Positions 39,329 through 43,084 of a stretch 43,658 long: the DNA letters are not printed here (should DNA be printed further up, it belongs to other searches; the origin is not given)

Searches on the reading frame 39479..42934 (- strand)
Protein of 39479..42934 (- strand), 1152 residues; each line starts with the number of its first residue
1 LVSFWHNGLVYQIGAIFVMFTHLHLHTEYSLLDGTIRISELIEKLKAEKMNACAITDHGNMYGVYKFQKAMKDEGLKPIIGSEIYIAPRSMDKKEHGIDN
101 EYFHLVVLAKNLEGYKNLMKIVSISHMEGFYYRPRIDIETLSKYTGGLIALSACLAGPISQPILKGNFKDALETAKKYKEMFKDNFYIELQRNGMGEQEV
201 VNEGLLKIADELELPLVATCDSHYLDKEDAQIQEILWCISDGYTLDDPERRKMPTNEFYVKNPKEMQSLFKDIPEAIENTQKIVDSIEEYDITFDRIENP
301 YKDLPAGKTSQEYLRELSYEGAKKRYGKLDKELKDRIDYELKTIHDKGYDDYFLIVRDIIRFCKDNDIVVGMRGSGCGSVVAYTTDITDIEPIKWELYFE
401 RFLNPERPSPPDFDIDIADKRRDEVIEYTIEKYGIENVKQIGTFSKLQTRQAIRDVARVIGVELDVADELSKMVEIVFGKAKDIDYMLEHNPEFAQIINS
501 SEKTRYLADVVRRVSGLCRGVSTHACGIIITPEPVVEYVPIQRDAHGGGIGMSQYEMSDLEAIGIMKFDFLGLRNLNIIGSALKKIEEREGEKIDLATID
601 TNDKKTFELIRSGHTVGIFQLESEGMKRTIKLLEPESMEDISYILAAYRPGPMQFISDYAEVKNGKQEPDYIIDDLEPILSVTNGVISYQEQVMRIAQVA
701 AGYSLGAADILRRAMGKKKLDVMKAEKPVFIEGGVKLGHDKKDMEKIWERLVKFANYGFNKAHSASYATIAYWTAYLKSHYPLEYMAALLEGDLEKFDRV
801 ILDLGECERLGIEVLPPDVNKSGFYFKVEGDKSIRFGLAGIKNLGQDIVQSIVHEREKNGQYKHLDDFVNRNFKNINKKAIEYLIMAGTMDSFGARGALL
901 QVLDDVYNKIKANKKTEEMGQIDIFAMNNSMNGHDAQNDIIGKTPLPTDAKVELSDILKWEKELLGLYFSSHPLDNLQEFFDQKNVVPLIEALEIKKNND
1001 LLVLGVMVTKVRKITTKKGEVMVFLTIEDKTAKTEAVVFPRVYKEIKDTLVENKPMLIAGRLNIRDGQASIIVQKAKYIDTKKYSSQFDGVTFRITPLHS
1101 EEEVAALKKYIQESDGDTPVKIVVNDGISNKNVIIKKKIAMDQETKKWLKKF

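Call 23: search_protein_families(library=pfam, proteins=[window:39479-42934:-], max_evalue=0.001)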
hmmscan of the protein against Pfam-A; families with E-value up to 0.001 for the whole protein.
window:39479-42934:- (1152 aa): 5 families
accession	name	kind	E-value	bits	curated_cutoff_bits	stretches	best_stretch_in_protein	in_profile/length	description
PF07733.18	DNA_pol3_alpha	-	3.3e-88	296.1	23.9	1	312-572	1-260/260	Bacterial DNA polymerase III alpha NTPase domain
PF17657.6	DNA_pol3_finger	-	1.3e-57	194.2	22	1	575-736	1-164/166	Bacterial DNA polymerase III alpha subunit finger domain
PF02811.25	PHP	-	5.8e-57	193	26.4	1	22-192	1-163/164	PHP domain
PF14579.12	HHH_6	-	1.1e-27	96.5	25.6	1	811-895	1-85/90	Helix-hairpin-helix motif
PF01336.31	tRNA_anti-codon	-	4.2e-08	33.5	27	1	1007-1076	6-72/75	OB-fold nucleic acid binding domain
